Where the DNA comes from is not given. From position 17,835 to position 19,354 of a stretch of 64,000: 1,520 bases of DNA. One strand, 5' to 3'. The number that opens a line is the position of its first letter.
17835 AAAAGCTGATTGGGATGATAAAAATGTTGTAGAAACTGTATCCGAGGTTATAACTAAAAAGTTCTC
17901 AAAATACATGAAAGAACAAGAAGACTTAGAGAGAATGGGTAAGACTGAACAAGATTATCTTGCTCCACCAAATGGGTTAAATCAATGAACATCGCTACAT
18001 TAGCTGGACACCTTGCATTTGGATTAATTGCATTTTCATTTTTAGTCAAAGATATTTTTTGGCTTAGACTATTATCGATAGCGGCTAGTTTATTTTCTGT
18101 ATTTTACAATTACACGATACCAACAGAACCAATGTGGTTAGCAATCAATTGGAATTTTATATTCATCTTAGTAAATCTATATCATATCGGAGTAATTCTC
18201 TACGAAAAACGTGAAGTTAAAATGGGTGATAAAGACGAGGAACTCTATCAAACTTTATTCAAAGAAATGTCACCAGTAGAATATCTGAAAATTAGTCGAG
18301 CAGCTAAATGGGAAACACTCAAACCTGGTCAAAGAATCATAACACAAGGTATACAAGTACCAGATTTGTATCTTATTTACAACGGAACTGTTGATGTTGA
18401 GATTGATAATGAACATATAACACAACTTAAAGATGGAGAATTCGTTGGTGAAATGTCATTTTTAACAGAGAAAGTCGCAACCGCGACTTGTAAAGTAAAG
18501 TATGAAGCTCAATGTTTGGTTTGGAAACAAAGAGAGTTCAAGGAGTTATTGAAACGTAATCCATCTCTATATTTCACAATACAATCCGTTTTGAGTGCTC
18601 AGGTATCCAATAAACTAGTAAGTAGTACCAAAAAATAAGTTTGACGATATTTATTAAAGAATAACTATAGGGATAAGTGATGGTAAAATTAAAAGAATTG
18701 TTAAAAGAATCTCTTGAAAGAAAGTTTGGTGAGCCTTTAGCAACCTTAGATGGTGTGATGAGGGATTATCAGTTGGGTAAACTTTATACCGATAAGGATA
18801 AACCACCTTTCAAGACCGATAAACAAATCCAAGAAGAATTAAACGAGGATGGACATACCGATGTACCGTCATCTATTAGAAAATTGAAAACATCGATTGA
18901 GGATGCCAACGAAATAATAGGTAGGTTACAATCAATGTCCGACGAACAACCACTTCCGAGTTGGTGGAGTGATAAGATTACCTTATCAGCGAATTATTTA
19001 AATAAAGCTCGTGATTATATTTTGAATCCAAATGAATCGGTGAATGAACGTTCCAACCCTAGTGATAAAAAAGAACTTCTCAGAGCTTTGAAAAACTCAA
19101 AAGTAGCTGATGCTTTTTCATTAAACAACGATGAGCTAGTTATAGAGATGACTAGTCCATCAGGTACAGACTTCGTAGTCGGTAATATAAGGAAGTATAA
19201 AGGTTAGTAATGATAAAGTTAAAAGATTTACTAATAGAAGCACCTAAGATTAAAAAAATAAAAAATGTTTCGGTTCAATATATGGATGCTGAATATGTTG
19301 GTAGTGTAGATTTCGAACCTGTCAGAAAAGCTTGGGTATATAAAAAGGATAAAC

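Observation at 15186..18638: Six-gene translationally coupled operon of predicted envelope proteins between the tail-fibre block and the leader-ORF array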

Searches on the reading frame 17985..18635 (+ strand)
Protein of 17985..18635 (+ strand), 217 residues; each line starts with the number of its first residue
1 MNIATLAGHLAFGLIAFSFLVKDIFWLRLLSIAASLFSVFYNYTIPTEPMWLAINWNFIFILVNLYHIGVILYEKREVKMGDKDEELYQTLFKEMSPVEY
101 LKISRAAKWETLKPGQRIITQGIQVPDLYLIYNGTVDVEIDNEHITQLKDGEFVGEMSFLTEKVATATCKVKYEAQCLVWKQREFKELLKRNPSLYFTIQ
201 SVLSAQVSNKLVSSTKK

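Call 3: search_protein_families(library=pfam, proteins=[window:17985-18635:+], max_evalue=1)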
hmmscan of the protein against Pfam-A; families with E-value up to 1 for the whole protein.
window:17985-18635:+ (217 aa): 2 families
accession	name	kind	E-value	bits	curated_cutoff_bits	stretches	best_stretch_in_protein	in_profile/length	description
PF04831.18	POPDC1-3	-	1.7e-14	54.5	28.1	1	6-216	4-139/140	POPDC1-3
PF00027.35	cNMP_binding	-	7.2e-14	52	27.5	1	110-192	2-89/89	Cyclic nucleotide-binding domain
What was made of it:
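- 17985..18638 (+): F: three N-terminal TM helices (about nt 17985-18209) plus a C-terminal cyclic-nucleotide-binding-fold domain (about nt 18246-18614). The canonical phosphate-binding Arg is replaced by Ala. Pfam cNMP_binding 52 bits and POPDC1-3 54.5 bits (call 3).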

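Call 4: search_protein_families(library=phrogs, proteins=[window:17985-18635:+], max_evalue=0.1)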
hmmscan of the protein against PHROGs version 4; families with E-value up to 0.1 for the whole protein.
window:17985-18635:+ (217 aa): 0 families

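Call 7: search_protein_families(library=ncbifam, proteins=[window:17985-18635:+], max_evalue=1)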
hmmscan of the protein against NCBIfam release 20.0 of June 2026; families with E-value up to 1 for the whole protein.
window:17985-18635:+ (217 aa): 6 families
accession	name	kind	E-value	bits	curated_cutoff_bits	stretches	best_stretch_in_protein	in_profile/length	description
NF008732.0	PRK11753.1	equivalog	4.8e-09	36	266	1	115-217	31-135/214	cAMP-activated global transcriptional regulator CRP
TIGR03896.1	cyc_nuc_ocin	subfamily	5.4e-09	35.8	161.05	1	101-210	155-273/317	bacteriocin-type transport-associated protein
NF041163.2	encap_f2b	equivalog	4.2e-06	26.2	400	1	102-206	90-200/450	family 2B encapsulin nanocompartment shell protein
NF058543.1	ActPatMycb56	equivalog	3.5e-05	22.8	460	1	92-190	4-106/317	acetyltransferase Pat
NF007707.0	PRK10402.1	subfamily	0.00069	19.3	180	1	101-216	25-145/226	transcriptional regulator YeiL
NF006901.0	PRK09392.1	equivalog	0.018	14.4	211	1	88-207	11-134/236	transcriptional activator FtrB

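Call 8: search_protein_families(library=padloc, proteins=[window:17985-18635:+], max_evalue=1)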
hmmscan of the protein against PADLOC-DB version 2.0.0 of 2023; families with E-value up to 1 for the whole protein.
window:17985-18635:+ (217 aa): 6 families
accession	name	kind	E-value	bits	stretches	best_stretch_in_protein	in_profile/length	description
PDLC00731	Effector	-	4.2e-14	50.2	1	103-209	36-143/306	TIR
PDLC02371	PycTIR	-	9.7e-14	49.4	1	104-208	34-139/288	-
PDLC00732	Effector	-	8.3e-12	42.6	1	101-207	30-137/301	TIR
PDLC00734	PycC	-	1.7e-08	31.9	1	107-211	33-139/374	Pycsar cyclase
PDLC00730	Effector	-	5.3e-06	23.8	1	108-206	57-157/299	TIR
PDLC00209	KwaA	-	0.0029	15.9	1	39-80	41-81/196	Unknown function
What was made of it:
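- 17985..18638 (+): PADLOC hits only through the CNB domain (call 8).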

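Call 20: find_homologous_proteins(query=window:17985-18635:+)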
Query window:17985-18635:+ (217 aa): 1964 proteins with E <= 0.001 among 2093 candidates; the best 120 are listed.
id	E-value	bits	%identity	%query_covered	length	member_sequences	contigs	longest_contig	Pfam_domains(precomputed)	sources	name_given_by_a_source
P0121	2.4e-139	480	100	100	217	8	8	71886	PF04831.19,PF00027.36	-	-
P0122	1.1e-131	455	94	100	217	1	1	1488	PF04831.19,PF00027.36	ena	-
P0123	1.3e-131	455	94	100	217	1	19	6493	PF04831.19,PF00027.36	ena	-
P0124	1.5e-131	454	94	100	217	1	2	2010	PF04831.19,PF00027.36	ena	-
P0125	1.6e-131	454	94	100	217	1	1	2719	PF04831.19,PF00027.36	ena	-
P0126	1.8e-131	454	94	100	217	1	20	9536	PF04831.19,PF00027.36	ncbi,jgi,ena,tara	tara:strand:+ start:143 stop:796 length:654 start_codon:yes stop_codon:yes gene_type:complete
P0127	2.6e-131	454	94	100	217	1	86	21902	PF04831.19,PF00027.36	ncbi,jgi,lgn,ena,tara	jgi:hypothetical protein|tara:strand:+ start:234 stop:887 length:654 start_codon:yes stop_codon:yes 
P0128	4.1e-131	453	94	100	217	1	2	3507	PF04831.19,PF00027.36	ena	-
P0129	4.9e-131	453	93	100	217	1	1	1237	PF04831.19,PF00027.36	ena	-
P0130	5.2e-131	453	94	100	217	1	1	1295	PF04831.19,PF00027.36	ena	-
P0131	7.5e-131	452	94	100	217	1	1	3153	PF04831.19,PF00027.36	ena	-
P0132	9.8e-131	452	94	100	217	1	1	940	PF04831.19,PF00027.36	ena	-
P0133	1.0e-130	452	94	100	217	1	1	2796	PF04831.19,PF00027.36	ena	-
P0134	1.1e-130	452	93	100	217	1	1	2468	PF04831.19,PF00027.36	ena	-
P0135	1.2e-130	451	93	100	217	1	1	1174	PF04831.19,PF00027.36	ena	-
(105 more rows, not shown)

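Call 25: search_dna_similar(query=window:17985-18635:+, collection=phages, mode=protein, max_evalue=0.01, max_rows=15)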
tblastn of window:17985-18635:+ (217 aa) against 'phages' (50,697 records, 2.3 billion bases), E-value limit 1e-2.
No match.

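Call 29: search_solved_structures(query=window:17985-18635:+, max_evalue=0.01, show_alignments=3)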
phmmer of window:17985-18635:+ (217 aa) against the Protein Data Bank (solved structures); distinct sequences matched with E-value up to 0.01: 111 (the best 60 are shown).
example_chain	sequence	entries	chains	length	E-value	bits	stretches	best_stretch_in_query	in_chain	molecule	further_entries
9ya0_MA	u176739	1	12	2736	1.9e-14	57.1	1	102-186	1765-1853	PCR12, TGME49_219070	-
3of1_A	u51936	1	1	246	5.6e-12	49.1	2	91-172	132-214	cAMP-dependent protein kinase regulatory subunit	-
5kbf_A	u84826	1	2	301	7.8e-12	48.6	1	88-190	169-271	CAMP-dependent protein kinase regulatory subunit, putative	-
5ezr_A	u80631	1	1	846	8.1e-12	48.5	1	96-177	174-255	cGMP-dependent protein kinase, putative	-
4rz7_A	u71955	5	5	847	8.2e-12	48.5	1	96-177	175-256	cGMP-dependent protein kinase, putative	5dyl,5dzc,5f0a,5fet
9p74_A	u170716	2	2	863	8.8e-12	48.4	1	96-177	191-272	cGMP-dependent protein kinase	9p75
5dyk_A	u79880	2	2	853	2.7e-11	46.8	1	95-178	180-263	CGMP-dependent protein kinase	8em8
4din_B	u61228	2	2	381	5.9e-09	39.2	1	113-176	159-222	cAMP-dependent protein kinase type I-beta regulatory subunit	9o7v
5t3n_A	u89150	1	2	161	2.8e-08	37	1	87-190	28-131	cAMP-dependent protein kinase regulatory subunit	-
5k8s_A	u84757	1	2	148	4.1e-08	36.4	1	88-190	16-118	CAMP-dependent protein kinase regulatory subunit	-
2qcs_B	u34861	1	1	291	7.9e-08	35.5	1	113-176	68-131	cAMP-dependent protein kinase type I-alpha regulatory subunit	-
1rgs_A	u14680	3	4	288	8.1e-08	35.5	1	112-176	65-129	CAMP DEPENDENT PROTEIN KINASE | cAMP-dependent protein kinase type I-alpha regulatory chain | cAMP-dependent protein kinase type I-alpha regulatory subunit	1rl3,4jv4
4x6r_B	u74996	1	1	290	8.2e-08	35.4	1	112-176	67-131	cAMP-dependent protein kinase type I-alpha regulatory subunit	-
1ne4_A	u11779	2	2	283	8.5e-08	35.4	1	112-176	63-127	cAMP-dependent protein kinase type I-alpha regulatory chain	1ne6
5jr7_B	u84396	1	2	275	1.1e-07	35.1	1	112-176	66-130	cAMP-dependent protein kinase type I-alpha regulatory subunit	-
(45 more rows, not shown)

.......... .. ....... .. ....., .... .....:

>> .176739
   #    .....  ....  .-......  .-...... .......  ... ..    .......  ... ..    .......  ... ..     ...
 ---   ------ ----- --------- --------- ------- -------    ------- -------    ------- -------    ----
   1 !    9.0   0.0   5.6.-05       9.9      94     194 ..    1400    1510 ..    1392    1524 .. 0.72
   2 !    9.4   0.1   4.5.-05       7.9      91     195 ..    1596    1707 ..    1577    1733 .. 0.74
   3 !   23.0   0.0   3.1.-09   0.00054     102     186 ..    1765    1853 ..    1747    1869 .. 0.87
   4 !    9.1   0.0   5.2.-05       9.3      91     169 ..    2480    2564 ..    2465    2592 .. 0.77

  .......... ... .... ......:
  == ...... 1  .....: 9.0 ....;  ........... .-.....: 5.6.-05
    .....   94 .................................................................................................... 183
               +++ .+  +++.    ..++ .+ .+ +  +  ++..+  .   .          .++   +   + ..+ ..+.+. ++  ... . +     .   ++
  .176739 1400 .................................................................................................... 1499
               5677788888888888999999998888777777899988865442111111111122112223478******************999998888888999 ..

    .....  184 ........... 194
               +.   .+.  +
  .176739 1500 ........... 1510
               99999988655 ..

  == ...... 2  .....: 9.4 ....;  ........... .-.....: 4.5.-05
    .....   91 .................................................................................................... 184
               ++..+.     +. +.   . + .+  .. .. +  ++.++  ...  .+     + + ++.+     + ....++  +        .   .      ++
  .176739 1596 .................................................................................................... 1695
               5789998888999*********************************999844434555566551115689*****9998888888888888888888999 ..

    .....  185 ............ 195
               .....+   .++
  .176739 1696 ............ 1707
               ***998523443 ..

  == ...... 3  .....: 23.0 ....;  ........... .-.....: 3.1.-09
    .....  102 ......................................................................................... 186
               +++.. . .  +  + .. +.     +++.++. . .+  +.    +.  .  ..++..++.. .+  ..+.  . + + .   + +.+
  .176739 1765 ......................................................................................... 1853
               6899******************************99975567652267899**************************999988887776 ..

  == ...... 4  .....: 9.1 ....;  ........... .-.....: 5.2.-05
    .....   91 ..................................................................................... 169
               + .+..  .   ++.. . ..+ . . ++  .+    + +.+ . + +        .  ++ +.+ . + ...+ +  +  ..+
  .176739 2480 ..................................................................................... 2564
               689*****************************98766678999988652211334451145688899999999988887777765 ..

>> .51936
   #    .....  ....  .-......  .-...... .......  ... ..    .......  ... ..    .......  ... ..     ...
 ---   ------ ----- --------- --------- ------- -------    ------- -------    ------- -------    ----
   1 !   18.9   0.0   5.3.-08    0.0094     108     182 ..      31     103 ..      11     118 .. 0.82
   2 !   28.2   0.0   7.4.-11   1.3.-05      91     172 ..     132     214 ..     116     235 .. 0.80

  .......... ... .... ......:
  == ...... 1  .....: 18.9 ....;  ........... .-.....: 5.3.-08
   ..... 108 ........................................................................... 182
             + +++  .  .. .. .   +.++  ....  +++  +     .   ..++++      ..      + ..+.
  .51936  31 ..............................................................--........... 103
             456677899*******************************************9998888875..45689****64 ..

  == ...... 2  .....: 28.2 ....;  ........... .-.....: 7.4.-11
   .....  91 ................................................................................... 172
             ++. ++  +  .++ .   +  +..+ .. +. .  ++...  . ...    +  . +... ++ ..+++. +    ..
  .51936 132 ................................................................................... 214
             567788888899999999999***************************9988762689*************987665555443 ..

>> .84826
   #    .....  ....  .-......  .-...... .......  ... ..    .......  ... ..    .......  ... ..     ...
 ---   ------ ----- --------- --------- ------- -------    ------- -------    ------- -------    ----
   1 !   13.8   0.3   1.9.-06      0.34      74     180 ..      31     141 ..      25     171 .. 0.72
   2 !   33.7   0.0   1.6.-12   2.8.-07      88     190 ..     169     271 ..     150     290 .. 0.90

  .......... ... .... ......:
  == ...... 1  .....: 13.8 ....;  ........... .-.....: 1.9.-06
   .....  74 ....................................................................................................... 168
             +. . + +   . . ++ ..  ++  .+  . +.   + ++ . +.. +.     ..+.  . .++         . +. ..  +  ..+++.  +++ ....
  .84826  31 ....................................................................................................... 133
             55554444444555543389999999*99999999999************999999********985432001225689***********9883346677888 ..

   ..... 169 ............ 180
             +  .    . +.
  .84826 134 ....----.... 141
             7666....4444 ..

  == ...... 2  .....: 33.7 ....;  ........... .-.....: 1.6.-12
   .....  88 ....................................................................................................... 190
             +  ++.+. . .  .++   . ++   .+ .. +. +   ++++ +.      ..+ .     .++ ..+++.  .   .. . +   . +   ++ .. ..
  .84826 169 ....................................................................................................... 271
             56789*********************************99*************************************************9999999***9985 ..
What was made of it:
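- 17985..18638 (+): PDB alignments show '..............' against 'GE....RTAT' (call 29).
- Closest known: Popeye-domain. Same: The CNB domain resembles those of PycTIR effectors (calls 8, 29).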

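Call 72: find_related_loci(query=A3, collection=genome_contigs, flank=8000)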
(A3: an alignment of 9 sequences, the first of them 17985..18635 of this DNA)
Query A3 (217 aa) in genome_contigs; peptide patterns used: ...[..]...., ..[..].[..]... (x = any residue, [..] = any of these).
210 stretches matched a pattern; 67 encode a relative of the query (tblastn E <= 1e-3); 67 distinct loci.
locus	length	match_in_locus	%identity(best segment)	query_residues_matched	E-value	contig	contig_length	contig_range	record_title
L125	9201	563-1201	44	1-213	9e-64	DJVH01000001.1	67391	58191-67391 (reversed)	MAG TPA_asm: Bacteriovoracaceae bacterium UBA6261 UBA6261_contig_38432, whole genome shotgun sequence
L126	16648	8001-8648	43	1-216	2e-63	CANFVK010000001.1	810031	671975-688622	MAG: Bacteriovoracaceae bacterium isolate Jr-16oct17-200 genome assembly, contig: Jr-16oct17-C2, whole genome shotgun se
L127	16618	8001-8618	45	8-213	5e-62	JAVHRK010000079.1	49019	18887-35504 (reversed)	MAG: Bacteriovoracaceae bacterium isolate WB02no9_34_12 NODE_272_length_49019_cov_6.888898, whole genome shotgun sequenc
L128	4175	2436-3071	42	1-212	4e-61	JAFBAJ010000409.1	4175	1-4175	MAG: Acidobacteriota bacterium isolate CP_BM_RX_R9_28 BM_RX_R9_k147_1009657, whole genome shotgun sequence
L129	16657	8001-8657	46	1-213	9e-61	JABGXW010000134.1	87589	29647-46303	MAG: Bacteriovoracaceae bacterium isolate SI034_bin84 k141_2108208, whole genome shotgun sequence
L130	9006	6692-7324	42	1-211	1e-60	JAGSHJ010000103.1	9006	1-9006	MAG: Bacteriovoracaceae bacterium isolate GY13CL_bin.22 k141_677577_length_9006_cov_10.3565, whole genome shotgun sequen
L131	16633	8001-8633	44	1-211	3e-60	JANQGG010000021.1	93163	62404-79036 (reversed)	MAG: Chloroherpetonaceae bacterium isolate PL23b_bin.36 k99_1414593, whole genome shotgun sequence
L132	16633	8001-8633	42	1-211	8e-59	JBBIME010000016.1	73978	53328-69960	MAG: Bacteriovoracales bacterium isolate BR2F70218_bin_225 NODE_230_length_73978_cov_3.20082, whole genome shotgun seque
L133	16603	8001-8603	44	8-208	1e-58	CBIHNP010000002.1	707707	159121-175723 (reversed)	MAG TPA_asm: uncultured Bacteriovoracaceae bacterium isolate SRR18156207_maxbin2_12 genome assembly, contig: ERZ27336867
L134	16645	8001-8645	42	1-215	3e-58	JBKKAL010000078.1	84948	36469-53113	MAG: Pyrinomonadaceae bacterium isolate swi_bin.3 k127_18480328, whole genome shotgun sequence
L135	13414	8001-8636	42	1-212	3e-58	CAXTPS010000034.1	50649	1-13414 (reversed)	MAG TPA_asm: uncultured Pyrinomonadaceae bacterium isolate public_SRR14722139_metawrap_bin.1 genome assembly, contig: pu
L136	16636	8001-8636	42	1-212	1e-57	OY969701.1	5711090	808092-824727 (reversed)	MAG: Pyrinomonadaceae bacterium isolate MFD04212.bin.c.1 genome assembly, chromosome: 1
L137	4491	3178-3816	42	1-213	7e-57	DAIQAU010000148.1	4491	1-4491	MAG TPA_asm: Bacteriovorax sp. isolate CTOTU24849 NODE_2187_length_4491_cov_35.868124, whole genome shotgun sequence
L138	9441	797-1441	45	1-215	1e-56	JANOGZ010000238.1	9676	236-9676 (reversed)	MAG: Pyrinomonadaceae bacterium isolate SOY_64_concoct_390 SOY_64_k141_3314181, whole genome shotgun sequence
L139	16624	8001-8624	41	1-208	3e-56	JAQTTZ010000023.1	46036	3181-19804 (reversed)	MAG: Bacteriovorax sp. isolate STB_52 NODE_1625_length_46036_cov_4.390838_Sandtown_B, whole genome shotgun sequence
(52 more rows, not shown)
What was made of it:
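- Closest known: Popeye-domain. Different: The nearest relatives are uncharacterised bacterial proteins (call 72).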

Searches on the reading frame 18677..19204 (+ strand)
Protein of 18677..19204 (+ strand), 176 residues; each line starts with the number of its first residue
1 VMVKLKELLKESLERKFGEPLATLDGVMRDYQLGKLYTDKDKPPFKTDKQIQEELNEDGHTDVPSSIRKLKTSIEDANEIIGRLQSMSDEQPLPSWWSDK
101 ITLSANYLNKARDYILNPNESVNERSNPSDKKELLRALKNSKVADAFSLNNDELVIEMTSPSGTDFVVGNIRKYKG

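Call 3: search_protein_families(library=pfam, proteins=[window:18677-19204:+], max_evalue=1)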
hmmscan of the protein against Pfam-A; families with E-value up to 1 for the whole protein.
window:18677-19204:+ (176 aa): 2 families
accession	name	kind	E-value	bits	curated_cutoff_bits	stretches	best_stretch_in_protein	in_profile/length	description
PF13304.12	AAA_21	-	0.024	15.1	27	1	39-158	88-209/304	AAA domain, putative AbiEii toxin, Type IV TA system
PF16522.10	FliS_cochap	-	0.18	12.1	43.2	1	51-87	9-46/149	Flagellar FLiS export co-chaperone, HP1076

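Call 4: search_protein_families(library=phrogs, proteins=[window:18677-19204:+], max_evalue=0.1)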
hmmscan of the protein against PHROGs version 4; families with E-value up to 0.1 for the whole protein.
window:18677-19204:+ (176 aa): 0 families
